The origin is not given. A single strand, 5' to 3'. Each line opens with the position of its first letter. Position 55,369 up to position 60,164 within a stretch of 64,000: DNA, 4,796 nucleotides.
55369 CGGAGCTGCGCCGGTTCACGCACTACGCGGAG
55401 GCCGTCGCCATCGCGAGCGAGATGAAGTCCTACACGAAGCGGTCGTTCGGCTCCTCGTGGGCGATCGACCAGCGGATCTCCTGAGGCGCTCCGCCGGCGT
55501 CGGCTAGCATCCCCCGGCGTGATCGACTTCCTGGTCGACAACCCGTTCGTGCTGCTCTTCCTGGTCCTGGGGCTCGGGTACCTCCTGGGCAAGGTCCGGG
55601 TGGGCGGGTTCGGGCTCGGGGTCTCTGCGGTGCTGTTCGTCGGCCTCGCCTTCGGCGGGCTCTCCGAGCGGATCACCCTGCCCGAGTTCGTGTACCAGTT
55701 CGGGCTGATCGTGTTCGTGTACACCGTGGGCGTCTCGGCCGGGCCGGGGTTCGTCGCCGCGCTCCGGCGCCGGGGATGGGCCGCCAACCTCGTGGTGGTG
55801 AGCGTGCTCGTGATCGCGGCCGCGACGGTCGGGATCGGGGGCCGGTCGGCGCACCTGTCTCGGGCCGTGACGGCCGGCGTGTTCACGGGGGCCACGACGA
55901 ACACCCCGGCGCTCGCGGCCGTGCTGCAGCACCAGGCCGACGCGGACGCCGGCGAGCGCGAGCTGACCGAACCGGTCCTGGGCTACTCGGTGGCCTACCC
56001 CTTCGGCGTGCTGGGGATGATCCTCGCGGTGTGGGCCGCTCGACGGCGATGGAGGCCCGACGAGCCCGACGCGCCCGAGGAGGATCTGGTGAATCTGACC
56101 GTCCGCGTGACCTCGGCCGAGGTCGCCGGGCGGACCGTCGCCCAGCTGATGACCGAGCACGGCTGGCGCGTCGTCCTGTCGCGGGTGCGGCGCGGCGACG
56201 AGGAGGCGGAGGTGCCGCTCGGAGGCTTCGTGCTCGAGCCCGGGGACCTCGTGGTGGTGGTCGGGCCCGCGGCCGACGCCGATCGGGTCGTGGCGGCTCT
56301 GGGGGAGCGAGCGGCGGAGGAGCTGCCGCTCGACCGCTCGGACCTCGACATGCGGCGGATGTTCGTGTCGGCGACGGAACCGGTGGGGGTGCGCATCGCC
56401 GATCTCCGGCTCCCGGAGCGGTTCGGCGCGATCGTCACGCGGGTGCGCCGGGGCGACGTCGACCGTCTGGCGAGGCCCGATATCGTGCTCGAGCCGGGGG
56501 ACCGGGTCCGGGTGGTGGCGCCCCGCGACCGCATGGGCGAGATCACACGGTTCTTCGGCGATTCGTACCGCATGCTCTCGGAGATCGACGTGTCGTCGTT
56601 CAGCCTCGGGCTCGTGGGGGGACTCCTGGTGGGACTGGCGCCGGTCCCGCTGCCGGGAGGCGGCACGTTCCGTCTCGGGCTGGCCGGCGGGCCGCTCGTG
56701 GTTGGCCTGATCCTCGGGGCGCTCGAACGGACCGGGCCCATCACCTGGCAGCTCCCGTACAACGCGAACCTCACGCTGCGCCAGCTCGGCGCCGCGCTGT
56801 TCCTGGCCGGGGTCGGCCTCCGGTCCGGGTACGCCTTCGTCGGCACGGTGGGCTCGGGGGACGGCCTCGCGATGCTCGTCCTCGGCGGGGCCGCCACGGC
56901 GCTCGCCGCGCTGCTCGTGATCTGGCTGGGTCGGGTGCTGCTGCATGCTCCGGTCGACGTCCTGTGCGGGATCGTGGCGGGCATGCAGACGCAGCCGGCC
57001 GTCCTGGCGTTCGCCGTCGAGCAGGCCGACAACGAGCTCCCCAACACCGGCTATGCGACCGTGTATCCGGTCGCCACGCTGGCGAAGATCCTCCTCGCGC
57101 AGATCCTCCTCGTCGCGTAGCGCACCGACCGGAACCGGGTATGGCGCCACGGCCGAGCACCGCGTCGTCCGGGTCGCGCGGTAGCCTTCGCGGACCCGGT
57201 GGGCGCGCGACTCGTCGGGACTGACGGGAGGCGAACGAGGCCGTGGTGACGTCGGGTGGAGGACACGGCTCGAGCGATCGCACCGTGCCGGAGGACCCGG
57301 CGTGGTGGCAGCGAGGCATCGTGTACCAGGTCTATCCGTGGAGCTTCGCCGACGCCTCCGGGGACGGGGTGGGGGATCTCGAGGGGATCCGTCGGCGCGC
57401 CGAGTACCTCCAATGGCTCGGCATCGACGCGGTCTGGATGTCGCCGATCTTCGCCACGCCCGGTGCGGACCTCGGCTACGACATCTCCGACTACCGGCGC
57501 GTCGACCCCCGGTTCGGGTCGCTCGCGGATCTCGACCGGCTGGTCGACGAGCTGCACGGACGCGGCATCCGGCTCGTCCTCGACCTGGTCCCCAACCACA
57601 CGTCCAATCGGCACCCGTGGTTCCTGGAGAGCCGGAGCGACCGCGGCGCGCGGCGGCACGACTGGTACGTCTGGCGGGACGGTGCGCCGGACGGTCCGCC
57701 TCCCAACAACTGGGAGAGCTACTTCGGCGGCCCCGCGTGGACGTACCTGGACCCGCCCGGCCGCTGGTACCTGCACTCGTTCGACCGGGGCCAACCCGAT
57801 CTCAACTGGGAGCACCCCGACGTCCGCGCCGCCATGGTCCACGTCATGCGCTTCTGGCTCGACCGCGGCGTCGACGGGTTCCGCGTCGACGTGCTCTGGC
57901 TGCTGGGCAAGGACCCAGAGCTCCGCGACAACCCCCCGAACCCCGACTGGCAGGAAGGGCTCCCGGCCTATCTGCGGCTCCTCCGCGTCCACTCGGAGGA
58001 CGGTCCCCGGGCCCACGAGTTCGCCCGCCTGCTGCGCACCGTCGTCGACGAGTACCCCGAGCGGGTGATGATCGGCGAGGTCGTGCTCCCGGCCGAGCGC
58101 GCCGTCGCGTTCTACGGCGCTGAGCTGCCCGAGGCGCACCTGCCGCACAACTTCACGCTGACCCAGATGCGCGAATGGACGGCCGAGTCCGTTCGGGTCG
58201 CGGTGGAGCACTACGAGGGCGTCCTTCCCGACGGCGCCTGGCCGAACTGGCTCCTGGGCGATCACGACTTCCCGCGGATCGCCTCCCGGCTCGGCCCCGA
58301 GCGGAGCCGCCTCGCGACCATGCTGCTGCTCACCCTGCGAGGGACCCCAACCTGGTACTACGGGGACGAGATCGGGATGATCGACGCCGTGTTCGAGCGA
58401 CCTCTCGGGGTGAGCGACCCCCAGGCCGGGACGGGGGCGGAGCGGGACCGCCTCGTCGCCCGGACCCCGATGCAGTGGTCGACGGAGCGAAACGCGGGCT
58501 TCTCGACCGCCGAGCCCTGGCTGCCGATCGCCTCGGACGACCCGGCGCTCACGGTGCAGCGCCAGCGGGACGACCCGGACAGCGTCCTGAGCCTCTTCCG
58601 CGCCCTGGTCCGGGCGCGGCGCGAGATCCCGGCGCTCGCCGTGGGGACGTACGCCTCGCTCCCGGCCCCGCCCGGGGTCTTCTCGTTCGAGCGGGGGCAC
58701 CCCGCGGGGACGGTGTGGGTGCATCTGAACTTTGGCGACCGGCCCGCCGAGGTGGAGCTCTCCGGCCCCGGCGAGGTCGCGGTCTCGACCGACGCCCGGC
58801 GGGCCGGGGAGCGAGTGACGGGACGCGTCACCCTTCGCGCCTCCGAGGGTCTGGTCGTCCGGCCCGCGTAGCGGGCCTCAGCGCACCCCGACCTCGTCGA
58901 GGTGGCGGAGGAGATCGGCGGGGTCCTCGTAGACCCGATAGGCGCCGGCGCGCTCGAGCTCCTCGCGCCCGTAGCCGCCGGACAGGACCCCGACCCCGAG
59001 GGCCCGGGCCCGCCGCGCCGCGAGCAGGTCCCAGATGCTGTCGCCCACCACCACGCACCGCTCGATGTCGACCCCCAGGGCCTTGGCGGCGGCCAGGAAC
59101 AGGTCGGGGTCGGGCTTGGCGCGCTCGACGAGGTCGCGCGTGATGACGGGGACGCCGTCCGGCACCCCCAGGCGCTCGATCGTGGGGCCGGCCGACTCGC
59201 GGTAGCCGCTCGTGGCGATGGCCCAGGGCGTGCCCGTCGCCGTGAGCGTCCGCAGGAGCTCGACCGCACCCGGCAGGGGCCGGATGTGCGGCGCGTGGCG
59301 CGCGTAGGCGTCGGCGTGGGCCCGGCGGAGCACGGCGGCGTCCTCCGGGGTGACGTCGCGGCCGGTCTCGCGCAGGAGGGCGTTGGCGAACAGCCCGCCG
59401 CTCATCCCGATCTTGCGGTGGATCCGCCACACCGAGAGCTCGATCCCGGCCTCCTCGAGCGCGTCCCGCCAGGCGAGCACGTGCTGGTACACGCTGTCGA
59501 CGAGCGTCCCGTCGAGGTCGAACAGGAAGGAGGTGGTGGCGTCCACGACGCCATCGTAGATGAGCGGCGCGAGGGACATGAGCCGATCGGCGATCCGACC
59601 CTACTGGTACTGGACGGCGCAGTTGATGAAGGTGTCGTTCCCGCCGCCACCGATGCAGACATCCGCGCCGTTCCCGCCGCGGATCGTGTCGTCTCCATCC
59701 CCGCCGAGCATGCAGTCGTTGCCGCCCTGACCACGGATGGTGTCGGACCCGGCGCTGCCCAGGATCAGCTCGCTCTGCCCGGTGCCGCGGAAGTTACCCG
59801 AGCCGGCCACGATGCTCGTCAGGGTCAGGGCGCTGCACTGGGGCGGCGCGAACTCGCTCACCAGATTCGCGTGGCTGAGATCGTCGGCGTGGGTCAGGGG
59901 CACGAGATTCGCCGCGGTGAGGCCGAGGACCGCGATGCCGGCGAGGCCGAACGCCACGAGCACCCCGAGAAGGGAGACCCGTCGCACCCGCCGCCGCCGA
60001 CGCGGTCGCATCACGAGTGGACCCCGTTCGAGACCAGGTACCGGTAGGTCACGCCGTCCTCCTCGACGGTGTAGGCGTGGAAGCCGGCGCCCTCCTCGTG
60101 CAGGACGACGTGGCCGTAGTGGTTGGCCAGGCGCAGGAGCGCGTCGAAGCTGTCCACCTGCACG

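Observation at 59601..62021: Candidate dedicated secretion/processing cluster: SipW-type signal peptidase fused to a large membrane domain, flanked by two small secreted proteins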

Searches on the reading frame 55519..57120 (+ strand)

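Call 27: search_protein_families(library=pfam, proteins=[window:55519-57120:+], max_evalue=0.001)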
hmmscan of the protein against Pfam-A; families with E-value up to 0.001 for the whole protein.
window:55519-57120:+ (533 aa): 2 families
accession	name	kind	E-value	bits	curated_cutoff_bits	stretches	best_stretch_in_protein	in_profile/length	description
PF06826.17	Asp-Al_Ex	-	7.4e-71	237.8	27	2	13-173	2-164/167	Predicted Permease Membrane Region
PF02080.26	TrkA_C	-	3.1e-25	88.3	27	2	289-347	13-71/71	TrkA-C domain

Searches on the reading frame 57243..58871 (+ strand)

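Call 27: search_protein_families(library=pfam, proteins=[window:57243-58871:+], max_evalue=0.001)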
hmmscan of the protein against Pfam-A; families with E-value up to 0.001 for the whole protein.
window:57243-58871:+ (542 aa): 2 families
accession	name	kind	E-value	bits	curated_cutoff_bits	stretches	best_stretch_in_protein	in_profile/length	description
PF00128.31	Alpha-amylase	-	5e-118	395.6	22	1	29-466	1-444/446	Alpha amylase, catalytic domain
PF11941.14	DUF3459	-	1.9e-06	28.6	22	1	451-533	1-84/90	Domain of unknown function (DUF3459)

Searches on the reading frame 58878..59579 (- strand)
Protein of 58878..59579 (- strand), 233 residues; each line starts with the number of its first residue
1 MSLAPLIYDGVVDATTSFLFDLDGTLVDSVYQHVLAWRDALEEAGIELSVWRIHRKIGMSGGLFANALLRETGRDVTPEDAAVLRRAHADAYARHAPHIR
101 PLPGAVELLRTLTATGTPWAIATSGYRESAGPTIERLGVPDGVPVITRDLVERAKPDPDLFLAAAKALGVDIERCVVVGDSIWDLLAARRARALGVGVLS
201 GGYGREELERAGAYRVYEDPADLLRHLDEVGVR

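Call 27: search_protein_families(library=pfam, proteins=[window:58878-59579:-], max_evalue=0.001)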
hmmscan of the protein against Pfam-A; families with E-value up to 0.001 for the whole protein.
window:58878-59579:- (233 aa): 5 families
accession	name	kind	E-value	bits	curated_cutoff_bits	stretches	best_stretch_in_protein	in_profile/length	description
PF00702.32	Hydrolase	-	4.7e-30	105.9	26.4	1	18-191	4-190/191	haloacid dehalogenase-like hydrolase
PF13419.12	HAD_2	-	4.1e-26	92.6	23.8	1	19-192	2-172/178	Haloacid dehalogenase-like hydrolase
PF12710.13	HAD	-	8.3e-15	56.1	27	1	19-189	2-189/189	haloacid dehalogenase-like hydrolase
PF13242.12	Hydrolase_like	-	4.4e-12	46.2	22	1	154-213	3-66/75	HAD-hyrolase-like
PF13344.12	Hydrolase_6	-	0.00097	19.6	27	0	100-144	14-57/101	Haloacid dehalogenase-like hydrolase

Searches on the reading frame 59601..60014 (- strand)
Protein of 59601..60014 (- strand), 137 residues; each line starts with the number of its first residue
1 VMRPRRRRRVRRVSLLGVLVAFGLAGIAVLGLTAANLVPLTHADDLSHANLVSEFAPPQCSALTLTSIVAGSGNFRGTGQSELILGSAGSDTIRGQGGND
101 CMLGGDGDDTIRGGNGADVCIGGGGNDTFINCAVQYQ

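Call 4: search_protein_families(library=pfam, proteins=[window:59601-60014:-], max_evalue=1)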
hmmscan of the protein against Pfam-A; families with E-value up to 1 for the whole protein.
window:59601-60014:- (137 aa): 1 family
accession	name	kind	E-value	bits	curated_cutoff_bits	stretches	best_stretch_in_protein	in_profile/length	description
PF00353.25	HemolysinCabind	-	4.3e-13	49.4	23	2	77-111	2-36/36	RTX calcium-binding nonapeptide repeat (4 copies)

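Call 5: search_protein_families(library=ncbifam, proteins=[window:59601-60014:-], max_evalue=1)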
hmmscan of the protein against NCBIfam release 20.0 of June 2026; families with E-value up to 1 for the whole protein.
window:59601-60014:- (137 aa): 9 families
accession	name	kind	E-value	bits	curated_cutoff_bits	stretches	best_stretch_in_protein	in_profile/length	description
NF046115.1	Ca_rpt_SMc04171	equivalog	2.3e-09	36.9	625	1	70-130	428-490/574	SMc04171 family calcium-binding repeat protein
NF033943.0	RTX_toxin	subfamily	1.2e-08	33.7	1000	1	74-130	680-736/930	RTX family hemolysin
NF033203.1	entero_EhxA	exception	2e-07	29.6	2000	1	74-129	713-768/997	enterohemolysin EhxA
NF050046.1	PueAB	exception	1.8e-06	26.7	670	1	81-129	369-417/616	polyurethane esterase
NF035945.1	Zn_serralysin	subfamily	2.5e-06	27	500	1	84-134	322-372/462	serralysin family metalloprotease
NF053766.1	ZapA_metallo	exception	1.2e-05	24.6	940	1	77-131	336-389/483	ZapA family metalloprotease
NF052454.1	BtaGlycanEglC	equivalog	0.00017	20.7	700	2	69-110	96-138/459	endo-1,3-1,4-beta-glycanase EglC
NF038083.1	CU044_5270_fam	subfamily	0.05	13.4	100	1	3-35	20-52/284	CU044_5270 family protein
NF051884.1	ProteaseSapA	equivalog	0.056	12.1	1200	1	83-127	323-367/644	protease SapA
